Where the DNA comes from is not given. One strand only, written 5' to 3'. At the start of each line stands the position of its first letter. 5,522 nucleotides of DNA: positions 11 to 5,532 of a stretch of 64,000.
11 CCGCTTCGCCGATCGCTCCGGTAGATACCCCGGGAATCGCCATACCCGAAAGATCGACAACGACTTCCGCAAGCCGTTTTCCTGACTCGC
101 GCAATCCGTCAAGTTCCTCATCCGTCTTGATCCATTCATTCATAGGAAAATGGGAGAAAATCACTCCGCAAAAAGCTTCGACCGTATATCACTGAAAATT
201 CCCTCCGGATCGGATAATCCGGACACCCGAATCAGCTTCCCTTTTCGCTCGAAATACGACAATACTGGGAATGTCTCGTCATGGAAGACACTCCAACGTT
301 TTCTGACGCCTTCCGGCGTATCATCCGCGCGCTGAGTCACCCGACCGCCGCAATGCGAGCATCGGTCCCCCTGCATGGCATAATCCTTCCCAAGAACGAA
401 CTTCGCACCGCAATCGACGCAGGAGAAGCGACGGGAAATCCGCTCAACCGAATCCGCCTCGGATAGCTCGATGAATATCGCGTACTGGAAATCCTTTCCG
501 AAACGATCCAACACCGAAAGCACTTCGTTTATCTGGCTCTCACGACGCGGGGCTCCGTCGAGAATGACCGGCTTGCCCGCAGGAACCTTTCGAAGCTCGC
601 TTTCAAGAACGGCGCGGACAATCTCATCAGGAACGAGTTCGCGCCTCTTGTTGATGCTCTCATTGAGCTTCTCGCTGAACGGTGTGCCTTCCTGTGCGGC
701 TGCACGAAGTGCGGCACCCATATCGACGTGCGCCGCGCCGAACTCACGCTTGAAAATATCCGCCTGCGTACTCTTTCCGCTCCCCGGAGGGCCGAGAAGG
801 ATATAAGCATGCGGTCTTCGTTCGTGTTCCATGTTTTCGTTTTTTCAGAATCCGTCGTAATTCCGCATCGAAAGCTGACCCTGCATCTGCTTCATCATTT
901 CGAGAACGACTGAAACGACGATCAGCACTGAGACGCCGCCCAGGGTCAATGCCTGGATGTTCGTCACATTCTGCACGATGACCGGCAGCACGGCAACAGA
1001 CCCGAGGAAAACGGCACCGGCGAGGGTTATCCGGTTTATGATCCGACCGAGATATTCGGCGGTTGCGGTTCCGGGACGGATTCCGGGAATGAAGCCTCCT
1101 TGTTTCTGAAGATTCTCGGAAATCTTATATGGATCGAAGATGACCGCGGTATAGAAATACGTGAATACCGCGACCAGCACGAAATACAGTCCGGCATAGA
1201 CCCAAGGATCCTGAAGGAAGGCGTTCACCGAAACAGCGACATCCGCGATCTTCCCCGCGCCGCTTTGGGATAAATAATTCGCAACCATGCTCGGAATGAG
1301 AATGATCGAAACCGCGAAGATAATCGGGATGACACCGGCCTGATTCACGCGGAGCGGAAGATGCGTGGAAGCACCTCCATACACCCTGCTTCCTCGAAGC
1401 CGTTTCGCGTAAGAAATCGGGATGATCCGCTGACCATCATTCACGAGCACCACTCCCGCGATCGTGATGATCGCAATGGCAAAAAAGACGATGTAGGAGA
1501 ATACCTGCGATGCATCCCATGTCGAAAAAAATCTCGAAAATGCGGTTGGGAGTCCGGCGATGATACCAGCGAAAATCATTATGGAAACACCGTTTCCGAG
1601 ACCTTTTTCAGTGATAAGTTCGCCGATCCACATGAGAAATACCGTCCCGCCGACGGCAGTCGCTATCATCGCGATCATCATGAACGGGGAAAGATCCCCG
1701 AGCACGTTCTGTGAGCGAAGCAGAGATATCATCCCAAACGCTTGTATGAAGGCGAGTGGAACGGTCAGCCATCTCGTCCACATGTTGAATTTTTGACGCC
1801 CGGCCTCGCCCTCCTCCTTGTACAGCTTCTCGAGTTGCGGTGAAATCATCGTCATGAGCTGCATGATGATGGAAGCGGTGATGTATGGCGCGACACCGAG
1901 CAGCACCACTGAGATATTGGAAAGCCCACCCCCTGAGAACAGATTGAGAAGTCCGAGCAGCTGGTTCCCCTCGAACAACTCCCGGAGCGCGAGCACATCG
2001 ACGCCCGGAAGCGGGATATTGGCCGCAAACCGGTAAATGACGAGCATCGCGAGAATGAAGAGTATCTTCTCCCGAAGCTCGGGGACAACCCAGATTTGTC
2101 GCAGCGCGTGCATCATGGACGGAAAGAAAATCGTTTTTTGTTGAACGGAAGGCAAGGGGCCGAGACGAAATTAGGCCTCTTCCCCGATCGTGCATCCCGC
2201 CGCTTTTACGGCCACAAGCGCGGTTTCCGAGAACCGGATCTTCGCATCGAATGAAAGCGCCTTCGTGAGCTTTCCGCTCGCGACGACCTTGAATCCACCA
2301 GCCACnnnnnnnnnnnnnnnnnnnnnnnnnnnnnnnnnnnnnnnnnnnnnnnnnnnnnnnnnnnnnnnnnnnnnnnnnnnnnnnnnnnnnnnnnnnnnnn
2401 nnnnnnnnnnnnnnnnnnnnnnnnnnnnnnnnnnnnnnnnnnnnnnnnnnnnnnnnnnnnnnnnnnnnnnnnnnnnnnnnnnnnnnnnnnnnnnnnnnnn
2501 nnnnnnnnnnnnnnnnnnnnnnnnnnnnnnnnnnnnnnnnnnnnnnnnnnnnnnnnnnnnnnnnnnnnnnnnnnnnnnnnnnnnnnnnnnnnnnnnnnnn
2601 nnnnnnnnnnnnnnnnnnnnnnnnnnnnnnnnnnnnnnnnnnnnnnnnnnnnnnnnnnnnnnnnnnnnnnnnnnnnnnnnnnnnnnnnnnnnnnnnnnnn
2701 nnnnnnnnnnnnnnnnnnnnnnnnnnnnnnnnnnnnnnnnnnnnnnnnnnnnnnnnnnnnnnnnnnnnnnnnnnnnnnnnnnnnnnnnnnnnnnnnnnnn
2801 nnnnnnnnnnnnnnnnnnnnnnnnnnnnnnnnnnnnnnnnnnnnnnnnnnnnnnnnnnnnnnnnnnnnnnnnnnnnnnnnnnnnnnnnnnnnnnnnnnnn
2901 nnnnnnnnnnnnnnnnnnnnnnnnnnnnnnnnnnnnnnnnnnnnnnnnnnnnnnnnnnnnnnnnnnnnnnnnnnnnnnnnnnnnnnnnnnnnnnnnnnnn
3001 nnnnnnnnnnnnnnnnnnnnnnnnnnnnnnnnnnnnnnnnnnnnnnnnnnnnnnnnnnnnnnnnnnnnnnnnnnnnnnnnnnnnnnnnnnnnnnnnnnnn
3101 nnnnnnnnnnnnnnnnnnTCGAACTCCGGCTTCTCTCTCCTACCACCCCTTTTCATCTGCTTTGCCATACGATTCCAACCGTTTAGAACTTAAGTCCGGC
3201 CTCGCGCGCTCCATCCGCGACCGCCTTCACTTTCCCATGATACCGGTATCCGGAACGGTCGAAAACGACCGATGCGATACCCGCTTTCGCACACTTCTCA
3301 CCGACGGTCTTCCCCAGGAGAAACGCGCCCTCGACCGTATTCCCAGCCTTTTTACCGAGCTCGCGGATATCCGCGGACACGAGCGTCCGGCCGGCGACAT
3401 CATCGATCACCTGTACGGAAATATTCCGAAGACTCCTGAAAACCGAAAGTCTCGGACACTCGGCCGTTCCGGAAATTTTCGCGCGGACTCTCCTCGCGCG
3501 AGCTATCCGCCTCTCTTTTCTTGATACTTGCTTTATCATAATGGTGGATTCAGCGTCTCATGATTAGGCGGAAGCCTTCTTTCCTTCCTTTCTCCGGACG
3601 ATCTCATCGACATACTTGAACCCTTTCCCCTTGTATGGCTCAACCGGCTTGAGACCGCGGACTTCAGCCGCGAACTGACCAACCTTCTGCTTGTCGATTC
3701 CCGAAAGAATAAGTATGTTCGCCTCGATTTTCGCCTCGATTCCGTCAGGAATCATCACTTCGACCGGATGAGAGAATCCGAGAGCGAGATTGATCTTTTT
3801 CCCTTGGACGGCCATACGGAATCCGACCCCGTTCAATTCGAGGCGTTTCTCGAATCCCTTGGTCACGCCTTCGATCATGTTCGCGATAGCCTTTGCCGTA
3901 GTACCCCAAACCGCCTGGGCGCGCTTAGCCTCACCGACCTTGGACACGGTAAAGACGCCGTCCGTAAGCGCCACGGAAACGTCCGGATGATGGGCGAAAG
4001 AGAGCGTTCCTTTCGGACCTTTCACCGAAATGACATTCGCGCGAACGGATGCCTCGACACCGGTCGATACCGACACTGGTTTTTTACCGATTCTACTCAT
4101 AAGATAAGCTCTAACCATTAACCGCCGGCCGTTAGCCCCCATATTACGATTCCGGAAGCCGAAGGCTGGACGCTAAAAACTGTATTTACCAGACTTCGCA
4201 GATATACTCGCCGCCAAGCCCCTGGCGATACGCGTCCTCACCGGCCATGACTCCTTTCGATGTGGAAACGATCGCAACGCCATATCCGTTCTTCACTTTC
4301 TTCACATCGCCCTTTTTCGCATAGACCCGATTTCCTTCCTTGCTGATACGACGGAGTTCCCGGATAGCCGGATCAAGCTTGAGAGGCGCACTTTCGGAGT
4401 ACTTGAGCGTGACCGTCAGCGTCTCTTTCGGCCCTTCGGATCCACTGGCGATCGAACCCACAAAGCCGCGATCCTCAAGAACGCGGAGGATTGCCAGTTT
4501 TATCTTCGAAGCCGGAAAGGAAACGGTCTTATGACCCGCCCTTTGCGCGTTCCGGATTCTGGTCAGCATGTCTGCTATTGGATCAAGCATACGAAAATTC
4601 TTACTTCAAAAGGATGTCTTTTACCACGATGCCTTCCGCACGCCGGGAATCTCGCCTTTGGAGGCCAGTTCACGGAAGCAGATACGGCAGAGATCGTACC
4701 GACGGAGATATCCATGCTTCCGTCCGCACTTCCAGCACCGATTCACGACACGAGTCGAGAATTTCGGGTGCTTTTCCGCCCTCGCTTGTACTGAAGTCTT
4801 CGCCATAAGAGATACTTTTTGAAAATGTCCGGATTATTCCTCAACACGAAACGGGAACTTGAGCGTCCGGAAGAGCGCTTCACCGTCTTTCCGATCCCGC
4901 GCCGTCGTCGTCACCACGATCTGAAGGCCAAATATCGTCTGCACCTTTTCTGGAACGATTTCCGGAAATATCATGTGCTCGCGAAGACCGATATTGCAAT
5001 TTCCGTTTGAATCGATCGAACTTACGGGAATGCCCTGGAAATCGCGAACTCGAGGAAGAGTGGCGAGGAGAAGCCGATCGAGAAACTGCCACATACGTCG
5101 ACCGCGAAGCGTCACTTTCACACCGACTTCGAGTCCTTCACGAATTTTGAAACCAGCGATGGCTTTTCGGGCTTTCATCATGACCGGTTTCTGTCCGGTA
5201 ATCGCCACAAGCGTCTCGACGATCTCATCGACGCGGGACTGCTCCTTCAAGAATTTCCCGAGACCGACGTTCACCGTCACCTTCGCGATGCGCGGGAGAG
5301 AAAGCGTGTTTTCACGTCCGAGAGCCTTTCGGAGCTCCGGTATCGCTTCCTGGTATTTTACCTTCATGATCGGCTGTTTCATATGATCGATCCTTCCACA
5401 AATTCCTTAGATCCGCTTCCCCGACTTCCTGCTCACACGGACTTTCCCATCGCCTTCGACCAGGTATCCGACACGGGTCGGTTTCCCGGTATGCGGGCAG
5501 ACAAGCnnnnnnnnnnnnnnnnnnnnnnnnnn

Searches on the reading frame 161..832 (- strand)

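Call 76: search_protein_families(library=pfam, proteins=[window:161-832:-], max_evalue=0.00001)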
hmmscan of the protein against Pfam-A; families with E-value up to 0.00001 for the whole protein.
window:161-832:- (223 aa): 4 families
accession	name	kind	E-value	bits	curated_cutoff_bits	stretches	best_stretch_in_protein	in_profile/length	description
PF00406.28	ADK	-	7.7e-30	104.5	26.8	1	12-198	1-150/151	Adenylate kinase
PF13207.12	AAA_17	-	1.2e-16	61.7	27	1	13-132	1-119/136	AAA domain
PF13671.12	AAA_33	-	9.8e-08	32.8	27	1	11-135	3-118/143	AAA domain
PF13238.12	AAA_18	-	1.3e-07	32.6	29.4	1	11-135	2-111/128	AAA domain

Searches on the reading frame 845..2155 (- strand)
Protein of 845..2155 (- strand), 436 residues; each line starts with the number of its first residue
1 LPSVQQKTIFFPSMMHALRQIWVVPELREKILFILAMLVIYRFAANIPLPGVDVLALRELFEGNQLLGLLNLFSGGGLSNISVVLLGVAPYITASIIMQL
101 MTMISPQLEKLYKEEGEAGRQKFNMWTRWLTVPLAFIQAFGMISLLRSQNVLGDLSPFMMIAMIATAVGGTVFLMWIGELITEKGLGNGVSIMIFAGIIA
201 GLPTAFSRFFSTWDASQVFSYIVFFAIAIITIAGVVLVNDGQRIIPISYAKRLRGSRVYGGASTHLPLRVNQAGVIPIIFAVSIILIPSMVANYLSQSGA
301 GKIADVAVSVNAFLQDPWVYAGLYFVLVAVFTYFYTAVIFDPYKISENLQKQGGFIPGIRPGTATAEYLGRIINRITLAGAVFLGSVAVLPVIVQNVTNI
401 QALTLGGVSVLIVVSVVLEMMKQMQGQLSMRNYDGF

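Call 76: search_protein_families(library=pfam, proteins=[window:845-2155:-], max_evalue=0.00001)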
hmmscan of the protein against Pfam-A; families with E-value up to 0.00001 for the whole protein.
window:845-2155:- (436 aa): 1 family
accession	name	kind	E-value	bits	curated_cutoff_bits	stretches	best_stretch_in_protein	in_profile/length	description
PF00344.25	SecY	-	4.3e-104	348.6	32.2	1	82-421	1-306/306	SecY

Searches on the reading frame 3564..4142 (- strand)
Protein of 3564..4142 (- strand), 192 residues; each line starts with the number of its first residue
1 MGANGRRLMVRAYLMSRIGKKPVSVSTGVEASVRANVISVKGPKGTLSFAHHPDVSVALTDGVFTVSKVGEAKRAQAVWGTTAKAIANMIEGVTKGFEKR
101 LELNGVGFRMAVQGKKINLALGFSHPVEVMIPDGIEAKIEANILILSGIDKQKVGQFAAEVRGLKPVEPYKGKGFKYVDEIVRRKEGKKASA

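Call 76: search_protein_families(library=pfam, proteins=[window:3564-4142:-], max_evalue=0.00001)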
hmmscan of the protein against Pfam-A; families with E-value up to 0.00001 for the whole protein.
window:3564-4142:- (192 aa): 1 family
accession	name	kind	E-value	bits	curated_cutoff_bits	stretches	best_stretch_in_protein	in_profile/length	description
PF00347.28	Ribosomal_L6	-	5.6e-33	114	27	2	105-177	2-79/80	Ribosomal protein L6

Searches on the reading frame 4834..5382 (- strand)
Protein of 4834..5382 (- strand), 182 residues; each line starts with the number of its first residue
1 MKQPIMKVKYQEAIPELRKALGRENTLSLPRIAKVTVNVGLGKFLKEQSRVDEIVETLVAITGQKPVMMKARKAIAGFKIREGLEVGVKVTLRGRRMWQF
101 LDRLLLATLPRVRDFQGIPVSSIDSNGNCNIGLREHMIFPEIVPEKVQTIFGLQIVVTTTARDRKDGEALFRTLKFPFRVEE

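Call 76: search_protein_families(library=pfam, proteins=[window:4834-5382:-], max_evalue=0.00001)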
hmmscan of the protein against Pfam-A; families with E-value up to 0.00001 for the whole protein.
window:4834-5382:- (182 aa): 2 families
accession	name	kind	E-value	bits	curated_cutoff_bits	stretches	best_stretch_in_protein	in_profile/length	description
PF00673.26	Ribosomal_L5_C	-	7.5e-32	109.8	27.8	1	86-178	2-94/94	ribosomal L5P family C-terminus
PF00281.24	Ribosomal_L5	-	8.8e-17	61.6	34.9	1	25-81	1-57/57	Ribosomal protein L5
